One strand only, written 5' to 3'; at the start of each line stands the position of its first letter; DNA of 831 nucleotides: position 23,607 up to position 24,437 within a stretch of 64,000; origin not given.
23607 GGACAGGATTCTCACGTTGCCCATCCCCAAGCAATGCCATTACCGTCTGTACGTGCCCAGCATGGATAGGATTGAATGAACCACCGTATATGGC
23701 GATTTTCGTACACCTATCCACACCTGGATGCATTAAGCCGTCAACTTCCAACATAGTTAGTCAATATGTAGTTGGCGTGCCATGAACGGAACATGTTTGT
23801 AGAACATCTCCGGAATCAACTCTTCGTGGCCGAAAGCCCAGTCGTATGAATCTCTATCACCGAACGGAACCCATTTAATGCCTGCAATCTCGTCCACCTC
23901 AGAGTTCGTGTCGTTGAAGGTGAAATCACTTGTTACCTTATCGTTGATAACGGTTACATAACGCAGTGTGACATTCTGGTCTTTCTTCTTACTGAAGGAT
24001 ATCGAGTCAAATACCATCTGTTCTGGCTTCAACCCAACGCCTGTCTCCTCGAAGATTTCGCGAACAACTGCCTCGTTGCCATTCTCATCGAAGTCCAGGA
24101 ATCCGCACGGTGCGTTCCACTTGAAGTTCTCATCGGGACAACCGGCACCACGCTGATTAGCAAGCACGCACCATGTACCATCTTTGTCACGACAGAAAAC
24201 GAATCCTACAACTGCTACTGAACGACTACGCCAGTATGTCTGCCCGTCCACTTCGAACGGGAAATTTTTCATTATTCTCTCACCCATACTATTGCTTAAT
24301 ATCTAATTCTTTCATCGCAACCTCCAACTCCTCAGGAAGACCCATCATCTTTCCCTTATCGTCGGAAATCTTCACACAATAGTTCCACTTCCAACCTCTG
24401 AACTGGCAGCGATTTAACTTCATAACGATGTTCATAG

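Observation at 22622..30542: Phage-encoded complete NAD+ regeneration operon (PncA, PncB, NadD, NadE, Prs-family, Nudix): candidate counter-defence against NAD+-depleting immunity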

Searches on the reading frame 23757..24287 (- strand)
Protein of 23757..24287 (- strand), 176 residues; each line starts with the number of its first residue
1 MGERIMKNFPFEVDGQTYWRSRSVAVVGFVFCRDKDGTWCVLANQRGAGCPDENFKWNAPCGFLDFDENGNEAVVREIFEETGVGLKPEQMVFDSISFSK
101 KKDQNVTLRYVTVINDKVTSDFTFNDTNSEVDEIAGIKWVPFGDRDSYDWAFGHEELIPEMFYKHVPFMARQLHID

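Call 3: search_protein_families(library=pfam, proteins=[window:23757-24287:-], max_evalue=0.01)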
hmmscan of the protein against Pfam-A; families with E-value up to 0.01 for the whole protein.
window:23757-24287:- (176 aa): 1 family
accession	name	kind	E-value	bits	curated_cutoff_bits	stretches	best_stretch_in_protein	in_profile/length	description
PF00293.34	NUDIX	-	9.6e-14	52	21.1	1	26-160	5-133/134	NUDIX domain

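Call 5: search_protein_families(library=ncbifam, proteins=[window:23757-24287:-], max_evalue=0.01)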
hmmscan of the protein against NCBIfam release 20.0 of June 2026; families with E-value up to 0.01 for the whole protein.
window:23757-24287:- (176 aa): 11 families
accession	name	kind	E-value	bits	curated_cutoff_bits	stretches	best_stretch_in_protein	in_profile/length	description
NF041652.1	Nud_hyd_Dein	equivalog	1.3e-06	28.7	200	1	44-133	31-118/152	Nudix hydrolase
NF003785.0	PRK05379.1-1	equivalog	3e-06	26.7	418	1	45-142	220-317/347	bifunctional nicotinamide-nucleotide adenylyltransferase/Nudix hydroxylase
NF008044.0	PRK10776.1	equivalog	6e-05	22.9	148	1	55-113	31-87/130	8-oxo-dGTP diphosphatase MutT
NF001938.0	PRK00714.1-5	equivalog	0.00013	21.4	116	1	27-84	16-74/172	RNA pyrophosphohydrolase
NF003787.0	PRK05379.1-4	equivalog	0.00038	19.5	449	1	56-113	234-291/346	bifunctional nicotinamide-nucleotide adenylyltransferase/Nudix hydroxylase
NF050029.2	TransRepNtr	equivalog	0.00045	19.7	400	1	38-159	35-150/245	ADPR responsive transcriptional repressor NtrR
TIGR00586.1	mutt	equivalog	0.00047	20.2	97.9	1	54-134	31-100/129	8-oxo-dGTP diphosphatase MutT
NF002995.0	PRK03759.1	equivalog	0.00069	19.3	127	1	58-142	67-147/185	isopentenyl-diphosphate Delta-isomerase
NF052459.1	OxoGTPPhMutT1Mycb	equivalog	0.00071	18.8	475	1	56-144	30-108/292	8-oxo-(d)GTP phosphatase MutT1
NF006530.0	PRK08999.1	equivalog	0.0011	18.1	245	1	33-113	14-89/315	Nudix family hydrolase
NF001934.0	PRK00714.1-1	equivalog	0.0045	16.4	241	1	54-97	30-73/176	RNA pyrophosphohydrolase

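Call 6: search_protein_families(library=phrogs, proteins=[window:23757-24287:-], max_evalue=0.001)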
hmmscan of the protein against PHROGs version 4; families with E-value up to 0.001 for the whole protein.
window:23757-24287:- (176 aa): 3 families
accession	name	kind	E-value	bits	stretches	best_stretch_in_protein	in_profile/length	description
phrog_1198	-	other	2.6e-15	57.8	1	25-159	38-164/253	MutT/NUDIX hydrolase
phrog_1185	-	other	1.5e-06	28.9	1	25-138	149-269/301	nudix hydrolase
phrog_10313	-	other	0.00011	23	1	56-113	39-98/159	nudix hydrolase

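Call 37: search_solved_structures(query=window:23757-24287:-, max_evalue=0.01, show_alignments=3)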
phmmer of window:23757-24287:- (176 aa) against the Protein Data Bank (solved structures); distinct sequences matched with E-value up to 0.01: 24.
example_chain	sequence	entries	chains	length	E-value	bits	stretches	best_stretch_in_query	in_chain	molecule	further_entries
2qjt_B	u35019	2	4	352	2e-05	27.7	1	54-144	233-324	Nicotinamide-nucleotide adenylyltransferase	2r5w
3grn_A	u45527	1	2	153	4.5e-05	26.5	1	29-155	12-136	MutT related protein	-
3id9_A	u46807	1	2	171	4.7e-05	26.4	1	54-150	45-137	MutT/NUDIX family protein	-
3dku_A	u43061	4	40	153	0.00012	25.1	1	56-92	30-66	Putative phosphohydrolase | Phosphatase nudJ | Putative Nudix hydrolase ymfB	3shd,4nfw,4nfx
1sjy_A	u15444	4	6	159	0.00015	24.8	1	30-111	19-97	MutT/nudix family protein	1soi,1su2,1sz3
7b64_A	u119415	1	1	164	0.0002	24.4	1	27-163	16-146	Nucleotide triphosphate diphosphatase NUDT15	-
7b66_A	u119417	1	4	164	0.00023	24.2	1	27-163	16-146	Nucleotide triphosphate diphosphatase NUDT15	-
5bon_A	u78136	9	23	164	0.00023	24.2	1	27-163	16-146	Probable 8-oxo-dGTP diphosphatase NUDT15 | Nucleotide triphosphate diphosphatase NUDT15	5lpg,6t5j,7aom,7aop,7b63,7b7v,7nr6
6fl4_A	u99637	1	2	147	0.00024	24.1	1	44-142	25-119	Nudix hydrolase 1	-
5gp0_E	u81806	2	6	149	0.00025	24.1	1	44-142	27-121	Nudix hydrolase 1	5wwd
6dby_A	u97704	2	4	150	0.00025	24.1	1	44-142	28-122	Nudix hydrolase 1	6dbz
7b67_A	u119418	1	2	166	0.00025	24.1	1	27-163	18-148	Nucleotide triphosphate diphosphatase NUDT15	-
7b65_A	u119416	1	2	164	0.00047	23.2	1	27-153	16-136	Nucleotide triphosphate diphosphatase NUDT15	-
2fml_A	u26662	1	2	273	0.00054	23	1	24-101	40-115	MutT/nudix family protein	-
3smd_A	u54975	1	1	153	0.00061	22.8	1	56-116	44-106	MutT/NUDIX family protein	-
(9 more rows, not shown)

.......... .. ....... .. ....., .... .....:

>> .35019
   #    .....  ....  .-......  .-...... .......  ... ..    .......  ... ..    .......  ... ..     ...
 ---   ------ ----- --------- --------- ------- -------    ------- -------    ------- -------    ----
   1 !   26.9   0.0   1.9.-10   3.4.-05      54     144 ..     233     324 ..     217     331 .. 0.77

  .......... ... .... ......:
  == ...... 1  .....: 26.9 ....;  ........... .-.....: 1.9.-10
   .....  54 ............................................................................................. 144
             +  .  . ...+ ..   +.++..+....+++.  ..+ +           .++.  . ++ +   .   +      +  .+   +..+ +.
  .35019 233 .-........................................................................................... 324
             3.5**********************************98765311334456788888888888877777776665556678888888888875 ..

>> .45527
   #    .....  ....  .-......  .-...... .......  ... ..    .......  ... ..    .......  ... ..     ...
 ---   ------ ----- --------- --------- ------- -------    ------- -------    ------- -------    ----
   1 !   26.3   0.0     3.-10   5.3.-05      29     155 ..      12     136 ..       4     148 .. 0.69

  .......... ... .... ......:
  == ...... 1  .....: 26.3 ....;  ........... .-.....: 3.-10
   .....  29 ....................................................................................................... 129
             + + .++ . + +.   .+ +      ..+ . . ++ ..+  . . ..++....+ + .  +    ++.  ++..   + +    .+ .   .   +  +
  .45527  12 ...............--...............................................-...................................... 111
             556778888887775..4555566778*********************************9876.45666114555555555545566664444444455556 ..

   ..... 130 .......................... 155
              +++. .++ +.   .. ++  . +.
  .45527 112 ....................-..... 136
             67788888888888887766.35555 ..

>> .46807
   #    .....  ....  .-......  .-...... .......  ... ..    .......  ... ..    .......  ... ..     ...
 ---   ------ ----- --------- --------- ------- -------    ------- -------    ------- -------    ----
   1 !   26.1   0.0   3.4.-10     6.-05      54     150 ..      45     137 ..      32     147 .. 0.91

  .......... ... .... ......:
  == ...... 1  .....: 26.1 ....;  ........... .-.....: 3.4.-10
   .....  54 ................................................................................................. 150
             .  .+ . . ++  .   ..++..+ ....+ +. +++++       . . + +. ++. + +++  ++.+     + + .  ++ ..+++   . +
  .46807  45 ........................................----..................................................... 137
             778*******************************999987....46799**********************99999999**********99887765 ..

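Call 88: search_solved_structures(query=A4, max_evalue=0.001, show_alignments=2)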
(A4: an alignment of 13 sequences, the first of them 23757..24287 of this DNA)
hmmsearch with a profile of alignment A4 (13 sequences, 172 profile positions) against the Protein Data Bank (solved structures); distinct sequences matched with E-value up to 0.001: 60.
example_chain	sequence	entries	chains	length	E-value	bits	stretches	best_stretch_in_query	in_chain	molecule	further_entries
2fml_A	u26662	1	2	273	1.2e-10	44.4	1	20-164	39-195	MutT/nudix family protein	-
3gz8_A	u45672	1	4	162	2.4e-10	43.5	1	19-165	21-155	MutT/nudix family protein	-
3gz5_A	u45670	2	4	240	8.9e-10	41.7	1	20-165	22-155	MutT/nudix family protein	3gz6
2qjt_B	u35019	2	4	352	1.8e-09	40.6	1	51-148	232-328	Nicotinamide-nucleotide adenylyltransferase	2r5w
3dku_A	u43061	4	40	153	6.3e-09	38.9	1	46-97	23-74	Putative phosphohydrolase | Phosphatase nudJ | Putative Nudix hydrolase ymfB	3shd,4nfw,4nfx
2b06_A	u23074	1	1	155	7.8e-09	38.6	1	22-161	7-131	MutT/nudix family protein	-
6dby_A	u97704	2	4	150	3.5e-08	36.5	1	22-109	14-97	Nudix hydrolase 1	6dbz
6fl4_A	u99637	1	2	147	3.6e-08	36.4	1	22-109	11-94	Nudix hydrolase 1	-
5gp0_E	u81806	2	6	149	3.6e-08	36.4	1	22-109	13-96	Nudix hydrolase 1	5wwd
3i9x_A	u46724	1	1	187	5.1e-08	35.9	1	27-166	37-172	mutT/nudix family protein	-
3grn_A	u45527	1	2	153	6.3e-08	35.6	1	30-89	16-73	MutT related protein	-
1sjy_A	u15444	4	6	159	8e-08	35.3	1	25-91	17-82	MutT/nudix family protein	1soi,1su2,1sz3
7b66_A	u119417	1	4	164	1.1e-07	34.8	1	24-145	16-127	Nucleotide triphosphate diphosphatase NUDT15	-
5bon_A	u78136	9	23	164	1.2e-07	34.7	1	24-145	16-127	Probable 8-oxo-dGTP diphosphatase NUDT15 | Nucleotide triphosphate diphosphatase NUDT15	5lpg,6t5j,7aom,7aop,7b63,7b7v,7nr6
7b64_A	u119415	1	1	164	1.3e-07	34.7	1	24-145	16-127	Nucleotide triphosphate diphosphatase NUDT15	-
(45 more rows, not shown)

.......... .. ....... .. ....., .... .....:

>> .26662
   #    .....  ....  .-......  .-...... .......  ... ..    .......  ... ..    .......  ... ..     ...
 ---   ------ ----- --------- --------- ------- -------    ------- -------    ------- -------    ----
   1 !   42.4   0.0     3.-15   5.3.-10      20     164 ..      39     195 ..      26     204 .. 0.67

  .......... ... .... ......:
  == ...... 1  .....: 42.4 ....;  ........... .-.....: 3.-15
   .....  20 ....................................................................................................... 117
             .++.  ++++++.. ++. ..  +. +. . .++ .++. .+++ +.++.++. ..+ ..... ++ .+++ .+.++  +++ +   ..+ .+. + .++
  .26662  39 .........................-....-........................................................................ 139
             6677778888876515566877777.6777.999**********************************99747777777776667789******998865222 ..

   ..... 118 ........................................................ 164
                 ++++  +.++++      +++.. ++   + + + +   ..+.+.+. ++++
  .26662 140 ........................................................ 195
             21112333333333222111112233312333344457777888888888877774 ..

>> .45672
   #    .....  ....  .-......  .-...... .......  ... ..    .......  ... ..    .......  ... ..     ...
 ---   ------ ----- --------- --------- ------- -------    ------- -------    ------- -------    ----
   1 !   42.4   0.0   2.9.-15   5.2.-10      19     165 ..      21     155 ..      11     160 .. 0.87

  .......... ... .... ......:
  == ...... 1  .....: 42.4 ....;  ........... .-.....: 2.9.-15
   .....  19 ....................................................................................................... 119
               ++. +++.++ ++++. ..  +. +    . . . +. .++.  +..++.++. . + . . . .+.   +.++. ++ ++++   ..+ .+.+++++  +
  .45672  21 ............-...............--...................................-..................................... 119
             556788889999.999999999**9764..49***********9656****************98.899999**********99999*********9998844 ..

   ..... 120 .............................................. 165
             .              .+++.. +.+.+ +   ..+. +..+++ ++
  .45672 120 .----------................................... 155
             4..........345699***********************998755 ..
